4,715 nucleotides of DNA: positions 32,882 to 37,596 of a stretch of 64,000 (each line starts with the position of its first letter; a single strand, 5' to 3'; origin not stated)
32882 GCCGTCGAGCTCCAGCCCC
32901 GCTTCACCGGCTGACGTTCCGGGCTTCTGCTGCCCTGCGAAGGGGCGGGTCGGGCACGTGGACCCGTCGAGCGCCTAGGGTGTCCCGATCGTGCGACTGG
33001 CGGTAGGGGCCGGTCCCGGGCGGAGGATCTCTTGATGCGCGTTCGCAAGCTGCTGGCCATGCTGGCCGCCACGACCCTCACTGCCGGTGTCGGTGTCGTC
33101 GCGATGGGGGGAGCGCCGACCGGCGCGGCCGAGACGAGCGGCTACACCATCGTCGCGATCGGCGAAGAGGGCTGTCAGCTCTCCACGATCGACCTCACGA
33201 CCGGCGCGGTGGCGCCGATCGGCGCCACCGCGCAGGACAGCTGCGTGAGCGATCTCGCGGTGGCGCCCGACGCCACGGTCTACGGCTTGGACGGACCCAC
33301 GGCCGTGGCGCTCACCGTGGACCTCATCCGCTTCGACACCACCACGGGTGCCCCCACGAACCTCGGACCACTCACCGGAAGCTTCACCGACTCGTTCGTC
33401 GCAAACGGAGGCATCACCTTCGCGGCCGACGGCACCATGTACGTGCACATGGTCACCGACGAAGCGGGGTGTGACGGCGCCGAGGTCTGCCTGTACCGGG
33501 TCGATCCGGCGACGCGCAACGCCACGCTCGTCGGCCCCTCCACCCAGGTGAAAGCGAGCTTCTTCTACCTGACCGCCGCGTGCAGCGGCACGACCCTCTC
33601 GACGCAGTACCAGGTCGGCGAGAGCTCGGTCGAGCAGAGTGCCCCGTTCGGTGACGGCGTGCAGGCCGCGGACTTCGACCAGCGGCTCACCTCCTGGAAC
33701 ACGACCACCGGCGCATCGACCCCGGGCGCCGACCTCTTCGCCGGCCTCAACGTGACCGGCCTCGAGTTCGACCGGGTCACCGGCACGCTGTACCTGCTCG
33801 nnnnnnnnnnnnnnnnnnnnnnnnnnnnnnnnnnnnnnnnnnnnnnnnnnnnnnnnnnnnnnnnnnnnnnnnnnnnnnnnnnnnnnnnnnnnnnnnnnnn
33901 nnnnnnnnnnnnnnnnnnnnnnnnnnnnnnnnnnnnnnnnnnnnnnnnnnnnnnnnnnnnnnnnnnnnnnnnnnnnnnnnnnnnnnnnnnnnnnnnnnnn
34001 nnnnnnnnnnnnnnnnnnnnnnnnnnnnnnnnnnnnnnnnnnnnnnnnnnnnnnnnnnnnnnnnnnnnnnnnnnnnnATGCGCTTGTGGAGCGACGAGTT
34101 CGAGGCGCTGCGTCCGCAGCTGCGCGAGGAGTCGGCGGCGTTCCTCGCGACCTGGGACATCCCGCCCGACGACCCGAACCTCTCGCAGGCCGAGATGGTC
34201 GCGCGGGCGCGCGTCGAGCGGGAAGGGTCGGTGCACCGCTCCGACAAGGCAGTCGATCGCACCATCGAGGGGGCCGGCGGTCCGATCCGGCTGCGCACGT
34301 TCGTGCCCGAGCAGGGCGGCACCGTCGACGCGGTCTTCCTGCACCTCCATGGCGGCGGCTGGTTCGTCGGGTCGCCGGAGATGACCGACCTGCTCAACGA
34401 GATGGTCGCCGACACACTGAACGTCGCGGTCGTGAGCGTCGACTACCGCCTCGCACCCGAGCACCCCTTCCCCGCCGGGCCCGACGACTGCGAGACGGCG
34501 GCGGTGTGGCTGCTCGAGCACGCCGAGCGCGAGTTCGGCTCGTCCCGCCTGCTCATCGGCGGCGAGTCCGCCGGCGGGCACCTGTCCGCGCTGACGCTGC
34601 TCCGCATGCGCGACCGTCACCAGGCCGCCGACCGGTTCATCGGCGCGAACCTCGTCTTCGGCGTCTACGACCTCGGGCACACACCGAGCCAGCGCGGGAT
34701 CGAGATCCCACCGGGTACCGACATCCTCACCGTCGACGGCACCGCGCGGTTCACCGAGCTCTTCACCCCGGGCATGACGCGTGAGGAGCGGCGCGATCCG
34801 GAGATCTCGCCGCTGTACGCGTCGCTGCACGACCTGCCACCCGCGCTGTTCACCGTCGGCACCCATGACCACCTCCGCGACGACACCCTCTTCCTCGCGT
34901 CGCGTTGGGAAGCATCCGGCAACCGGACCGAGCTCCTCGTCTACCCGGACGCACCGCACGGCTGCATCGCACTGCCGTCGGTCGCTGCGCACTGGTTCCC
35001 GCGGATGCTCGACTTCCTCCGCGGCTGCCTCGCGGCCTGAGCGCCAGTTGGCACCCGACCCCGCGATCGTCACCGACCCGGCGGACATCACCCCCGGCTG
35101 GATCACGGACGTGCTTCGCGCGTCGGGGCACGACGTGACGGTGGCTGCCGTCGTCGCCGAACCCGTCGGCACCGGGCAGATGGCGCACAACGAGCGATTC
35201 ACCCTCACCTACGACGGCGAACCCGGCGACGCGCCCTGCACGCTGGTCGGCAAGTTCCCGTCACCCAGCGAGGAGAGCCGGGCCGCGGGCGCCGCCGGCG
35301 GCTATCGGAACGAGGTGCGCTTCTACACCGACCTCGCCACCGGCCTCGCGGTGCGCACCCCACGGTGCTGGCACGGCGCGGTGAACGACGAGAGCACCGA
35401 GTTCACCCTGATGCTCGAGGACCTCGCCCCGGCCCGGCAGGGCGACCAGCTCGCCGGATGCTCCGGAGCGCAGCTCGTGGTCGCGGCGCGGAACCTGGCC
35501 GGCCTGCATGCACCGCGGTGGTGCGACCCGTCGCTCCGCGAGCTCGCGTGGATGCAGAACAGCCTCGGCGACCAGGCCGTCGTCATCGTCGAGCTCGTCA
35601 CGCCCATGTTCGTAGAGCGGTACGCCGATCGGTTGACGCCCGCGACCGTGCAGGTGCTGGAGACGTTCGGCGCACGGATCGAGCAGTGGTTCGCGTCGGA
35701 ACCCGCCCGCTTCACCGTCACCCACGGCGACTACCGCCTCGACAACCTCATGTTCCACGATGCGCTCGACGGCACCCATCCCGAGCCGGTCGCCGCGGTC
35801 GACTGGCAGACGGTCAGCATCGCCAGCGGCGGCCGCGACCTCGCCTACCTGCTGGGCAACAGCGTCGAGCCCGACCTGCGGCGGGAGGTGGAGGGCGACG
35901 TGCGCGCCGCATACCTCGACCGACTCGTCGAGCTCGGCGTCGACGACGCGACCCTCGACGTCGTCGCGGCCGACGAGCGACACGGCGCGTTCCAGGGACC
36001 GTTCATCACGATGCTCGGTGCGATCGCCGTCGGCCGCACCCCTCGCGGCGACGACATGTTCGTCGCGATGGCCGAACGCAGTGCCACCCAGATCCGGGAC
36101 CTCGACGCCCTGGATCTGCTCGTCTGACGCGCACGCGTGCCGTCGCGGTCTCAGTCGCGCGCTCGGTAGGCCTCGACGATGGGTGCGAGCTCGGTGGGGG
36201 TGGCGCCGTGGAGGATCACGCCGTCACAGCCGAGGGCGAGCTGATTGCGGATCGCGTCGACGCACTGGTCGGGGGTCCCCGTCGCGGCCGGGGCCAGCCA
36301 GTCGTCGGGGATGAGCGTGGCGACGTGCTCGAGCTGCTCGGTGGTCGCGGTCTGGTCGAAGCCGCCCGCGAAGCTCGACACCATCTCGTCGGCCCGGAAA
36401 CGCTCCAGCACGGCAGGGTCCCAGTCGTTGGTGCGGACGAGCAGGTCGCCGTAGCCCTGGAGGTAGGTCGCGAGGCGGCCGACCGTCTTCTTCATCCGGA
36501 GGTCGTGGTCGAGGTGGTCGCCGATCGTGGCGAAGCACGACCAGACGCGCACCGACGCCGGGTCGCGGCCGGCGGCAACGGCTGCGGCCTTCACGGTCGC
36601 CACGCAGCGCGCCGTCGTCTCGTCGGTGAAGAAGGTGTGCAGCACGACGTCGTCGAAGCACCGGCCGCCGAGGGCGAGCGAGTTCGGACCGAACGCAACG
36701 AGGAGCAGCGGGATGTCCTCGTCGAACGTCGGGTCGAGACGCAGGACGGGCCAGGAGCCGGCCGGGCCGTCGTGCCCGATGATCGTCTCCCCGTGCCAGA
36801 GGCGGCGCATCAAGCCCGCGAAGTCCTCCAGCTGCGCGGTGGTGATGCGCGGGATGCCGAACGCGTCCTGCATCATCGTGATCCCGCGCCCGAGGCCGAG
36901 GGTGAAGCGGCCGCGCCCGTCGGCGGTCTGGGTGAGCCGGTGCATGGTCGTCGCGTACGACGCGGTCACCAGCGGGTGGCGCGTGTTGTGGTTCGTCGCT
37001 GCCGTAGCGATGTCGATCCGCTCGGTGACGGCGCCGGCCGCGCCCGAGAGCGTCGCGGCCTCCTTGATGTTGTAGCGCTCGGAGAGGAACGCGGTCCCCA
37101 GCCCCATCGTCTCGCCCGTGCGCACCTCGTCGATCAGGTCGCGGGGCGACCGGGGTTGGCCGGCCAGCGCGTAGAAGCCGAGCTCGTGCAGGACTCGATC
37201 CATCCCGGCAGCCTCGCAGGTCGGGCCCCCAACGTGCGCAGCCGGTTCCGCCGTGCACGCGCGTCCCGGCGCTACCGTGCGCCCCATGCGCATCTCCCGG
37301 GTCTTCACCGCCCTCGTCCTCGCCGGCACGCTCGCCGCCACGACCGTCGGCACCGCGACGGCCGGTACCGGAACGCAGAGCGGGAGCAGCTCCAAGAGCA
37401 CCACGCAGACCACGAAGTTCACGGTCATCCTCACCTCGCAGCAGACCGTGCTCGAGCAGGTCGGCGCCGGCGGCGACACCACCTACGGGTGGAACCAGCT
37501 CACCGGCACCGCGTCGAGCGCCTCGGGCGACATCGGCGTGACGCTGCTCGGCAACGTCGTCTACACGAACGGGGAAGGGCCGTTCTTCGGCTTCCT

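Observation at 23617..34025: Five signal-peptide proteins of two unrelated folds share an identical extreme C-terminal tail: A-V-x-[LI]-x-P-[RT]-F-T-G-stop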

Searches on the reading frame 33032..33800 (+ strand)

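Call 5: search_protein_families(library=ncbifam, proteins=[window:33032-33800:+], max_evalue=0.1)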
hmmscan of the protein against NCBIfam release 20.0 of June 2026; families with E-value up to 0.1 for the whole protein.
window:33032-33800:+ (256 aa): 1 family
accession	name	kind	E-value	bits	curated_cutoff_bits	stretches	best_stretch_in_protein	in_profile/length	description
NF038029.1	LP_plasma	domain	0.026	15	24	1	5-23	2-20/24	lipoprotein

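Call 6: search_protein_families(library=pfam, proteins=[window:33032-33800:+], max_evalue=0.1)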
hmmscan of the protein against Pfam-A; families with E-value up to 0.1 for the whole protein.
window:33032-33800:+ (256 aa): 2 families
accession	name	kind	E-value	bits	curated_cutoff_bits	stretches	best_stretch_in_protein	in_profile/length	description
PF21959.2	DUF6923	-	9.6e-06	26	27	1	27-146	88-208/234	Repeat of unknown function (DUF6923)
PF14339.12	DUF4394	-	0.0048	16.7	29.6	0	33-76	186-230/230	Domain of unknown function (DUF4394)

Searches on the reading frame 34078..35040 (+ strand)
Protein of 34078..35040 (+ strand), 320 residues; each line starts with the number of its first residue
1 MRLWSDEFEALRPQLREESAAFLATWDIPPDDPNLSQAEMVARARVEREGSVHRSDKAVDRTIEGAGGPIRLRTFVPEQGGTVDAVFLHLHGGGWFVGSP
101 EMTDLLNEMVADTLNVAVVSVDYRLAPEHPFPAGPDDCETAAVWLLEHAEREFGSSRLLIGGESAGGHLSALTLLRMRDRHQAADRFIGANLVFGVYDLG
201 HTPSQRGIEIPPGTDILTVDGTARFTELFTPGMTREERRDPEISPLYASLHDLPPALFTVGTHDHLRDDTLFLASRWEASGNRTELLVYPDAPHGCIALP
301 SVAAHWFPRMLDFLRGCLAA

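Call 17: find_encoding_contigs(protein=window:34078-35040:+, flank=10000, max_places=3)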
Protein window:34078-35040:+ (320 aa): no gene with exactly this product is on record in the collection.

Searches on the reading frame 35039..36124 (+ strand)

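Call 79: search_protein_families(library=pfam, proteins=[window:35039-36124:+], max_evalue=0.001)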
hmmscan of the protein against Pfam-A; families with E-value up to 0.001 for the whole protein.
window:35039-36124:+ (362 aa): 2 families
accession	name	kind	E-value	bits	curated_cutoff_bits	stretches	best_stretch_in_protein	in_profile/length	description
PF02958.26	EcKL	-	2.1e-15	57.3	22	1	201-298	190-287/294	Ecdysteroid kinase-like family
PF01636.29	APH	-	5.1e-13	49.8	23.2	1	68-293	22-230/239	Phosphotransferase enzyme family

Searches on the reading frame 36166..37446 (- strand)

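Call 79: search_protein_families(library=pfam, proteins=[window:36166-37446:-], max_evalue=0.001)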
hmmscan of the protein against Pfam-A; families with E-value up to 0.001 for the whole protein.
window:36166-37446:- (427 aa): 1 family
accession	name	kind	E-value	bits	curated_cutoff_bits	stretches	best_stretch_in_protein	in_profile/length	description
PF00296.26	Bac_luciferase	-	2.9e-33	116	27.9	1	97-401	17-306/314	Luciferase-like monooxygenase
